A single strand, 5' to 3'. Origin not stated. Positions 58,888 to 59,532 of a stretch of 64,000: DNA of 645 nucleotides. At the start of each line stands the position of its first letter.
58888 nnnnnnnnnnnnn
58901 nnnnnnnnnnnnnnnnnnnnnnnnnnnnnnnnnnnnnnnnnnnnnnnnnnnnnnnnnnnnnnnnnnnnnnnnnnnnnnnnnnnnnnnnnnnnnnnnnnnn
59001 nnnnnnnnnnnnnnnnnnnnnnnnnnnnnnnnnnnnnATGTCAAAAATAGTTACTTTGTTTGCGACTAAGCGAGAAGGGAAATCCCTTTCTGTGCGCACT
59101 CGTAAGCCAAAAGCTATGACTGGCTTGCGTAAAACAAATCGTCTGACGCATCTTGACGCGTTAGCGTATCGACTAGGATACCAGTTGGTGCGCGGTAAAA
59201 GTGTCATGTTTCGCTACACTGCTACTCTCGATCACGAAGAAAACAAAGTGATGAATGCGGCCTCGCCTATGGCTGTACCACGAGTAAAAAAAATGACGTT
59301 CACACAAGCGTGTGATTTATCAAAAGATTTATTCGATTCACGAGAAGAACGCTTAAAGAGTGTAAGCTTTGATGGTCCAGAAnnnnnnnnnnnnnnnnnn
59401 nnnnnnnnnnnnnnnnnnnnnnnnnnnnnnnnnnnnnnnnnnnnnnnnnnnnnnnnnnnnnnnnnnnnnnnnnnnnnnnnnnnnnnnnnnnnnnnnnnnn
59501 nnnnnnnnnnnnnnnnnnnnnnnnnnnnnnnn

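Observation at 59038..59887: Integrase-proximal AT-rich two-gene module with a YafO-like toxin candidate and an unrelated upstream partner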

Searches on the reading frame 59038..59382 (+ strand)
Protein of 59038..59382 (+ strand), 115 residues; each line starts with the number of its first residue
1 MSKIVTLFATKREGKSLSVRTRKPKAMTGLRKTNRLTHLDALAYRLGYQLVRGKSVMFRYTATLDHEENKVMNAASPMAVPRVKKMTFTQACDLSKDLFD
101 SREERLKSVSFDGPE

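Call 6: search_protein_families(proteins=[window:59038-59382:+], library=ncbifam, max_evalue=1)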
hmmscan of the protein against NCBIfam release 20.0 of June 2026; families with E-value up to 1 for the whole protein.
window:59038-59382:+ (115 aa): 3 families
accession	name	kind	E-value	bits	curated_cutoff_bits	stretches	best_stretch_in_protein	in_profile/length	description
NF006462.0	PRK08857.1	equivalog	0.039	13.5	345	1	40-86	83-130/193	aminodeoxychorismate/anthranilate synthase component II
NF005946.0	PRK08007.1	equivalog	0.087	12.3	332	1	40-86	83-130/187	aminodeoxychorismate synthase component 2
NF005271.0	PRK06774.1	equivalog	0.13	11.6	340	1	40-87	83-131/191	aminodeoxychorismate synthase component II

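Call 9: profile_search(protein=window:59038-59382:+)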
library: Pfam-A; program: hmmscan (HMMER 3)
A. the first sequence (115 residues): domains with independent E <= 10: 0; with E <= 0.001: 0
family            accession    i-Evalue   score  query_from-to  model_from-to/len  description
(no Pfam family matches the first sequence, even at E <= 10)

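Call 11: search_protein_families(proteins=[window:59038-59382:+], library=padloc, max_evalue=1)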
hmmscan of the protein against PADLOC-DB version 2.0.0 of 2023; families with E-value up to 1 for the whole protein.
window:59038-59382:+ (115 aa): 0 families

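Call 12: search_protein_families(proteins=[window:59038-59382:+], library=phrogs, max_evalue=0.01)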
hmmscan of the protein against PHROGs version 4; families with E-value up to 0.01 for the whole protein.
window:59038-59382:+ (115 aa): 0 families

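Call 15: find_homologous_proteins(query=window:59038-59382:+)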
Query window:59038-59382:+ (115 aa): 8 proteins with E <= 0.001 among 10 candidates.
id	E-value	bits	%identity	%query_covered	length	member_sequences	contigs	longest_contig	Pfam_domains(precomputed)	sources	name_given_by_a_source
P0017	9.1e-67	239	99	100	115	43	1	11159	-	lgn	-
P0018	4.1e-30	122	58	100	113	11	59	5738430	-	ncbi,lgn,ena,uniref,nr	ncbi:TPA: hypothetical protein L2B26_005292 [Klebsiella oxytoca]|uniref:hypothetical protein n=1 Tax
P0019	4.2e-28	115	54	100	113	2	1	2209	-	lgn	-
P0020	5.1e-28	115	57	100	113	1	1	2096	-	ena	-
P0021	1.6e-27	113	53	100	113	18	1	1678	-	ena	-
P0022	9.8e-27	111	54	100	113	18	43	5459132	-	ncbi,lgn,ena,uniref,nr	ncbi:TPA: hypothetical protein MCM60_000604 [Klebsiella pneumoniae]|uniref:hypothetical protein n=1 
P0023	1.9e-25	107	52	100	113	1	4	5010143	-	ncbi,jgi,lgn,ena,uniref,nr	ncbi:hypothetical protein NUG39_04280 [Citrobacter youngae]|uniref:hypothetical protein n=1 Tax=Citr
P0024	1.7e-20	91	61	70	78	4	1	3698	-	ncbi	-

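Call 66: profile_search(alignment_id=A4)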
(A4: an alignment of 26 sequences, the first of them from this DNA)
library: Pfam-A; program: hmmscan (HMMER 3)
A. the first sequence (115 residues): domains with independent E <= 10: 0; with E <= 0.001: 0
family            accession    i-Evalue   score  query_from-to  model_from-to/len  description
(no Pfam family matches the first sequence, even at E <= 10)
B. every sequence of the alignment scanned on its own (26 sequences): families by number of members that match
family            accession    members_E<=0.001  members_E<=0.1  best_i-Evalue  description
DUF6906           PF21847.1                  0               2        6.9e-02  Domain of unknown function (DUF6906)
DUF5532           PF17673.6                  0               1        9.1e-03  Family of unknown function (DUF5532)

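Call 68: predict_structure(alignment_id=A4)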
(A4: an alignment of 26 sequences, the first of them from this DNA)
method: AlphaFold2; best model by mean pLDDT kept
length: 115 residues; sequences in the alignment: 26
mean_pLDDT: 64.3   pTM: 0.28
mean pLDDT of the five models: 64.3, 62.1, 60.3, 59.8, 54.1
residues with pLDDT >= 90: 9; 70-90: 33; 50-70: 53; < 50: 20
segments of 3 or more residues with pLDDT < 50: 62-76
pLDDT, mean of each block of 10 residues (from residue 1): 58 57 51 60 77 62 42 48 83 89 78 66
secondary structure, 60 per line:
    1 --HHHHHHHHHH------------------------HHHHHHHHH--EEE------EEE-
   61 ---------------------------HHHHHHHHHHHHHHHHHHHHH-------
elements in order: H3-12 H37-45 E48-50 E57-59 H88-108

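Call 78: search_solved_structures(query=A4, max_evalue=10)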
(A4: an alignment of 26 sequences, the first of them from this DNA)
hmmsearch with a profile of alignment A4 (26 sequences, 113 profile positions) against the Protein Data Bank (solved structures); distinct sequences matched with E-value up to 10: 2.
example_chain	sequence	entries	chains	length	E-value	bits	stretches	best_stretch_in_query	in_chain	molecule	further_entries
4hke_A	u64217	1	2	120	0.46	13.7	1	26-101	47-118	Addiction module toxin component PemK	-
6zzl_A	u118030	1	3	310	0.96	12.7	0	70-105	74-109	Dihydrolipoyllysine-residue acetyltransferase component of pyruvate dehydrogenase complex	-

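Call 87: search_protein_families(proteins=[window:59038-59382:+], library=phrogs, max_evalue=0.01)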
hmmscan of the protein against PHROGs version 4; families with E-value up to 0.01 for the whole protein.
window:59038-59382:+ (115 aa): 0 families
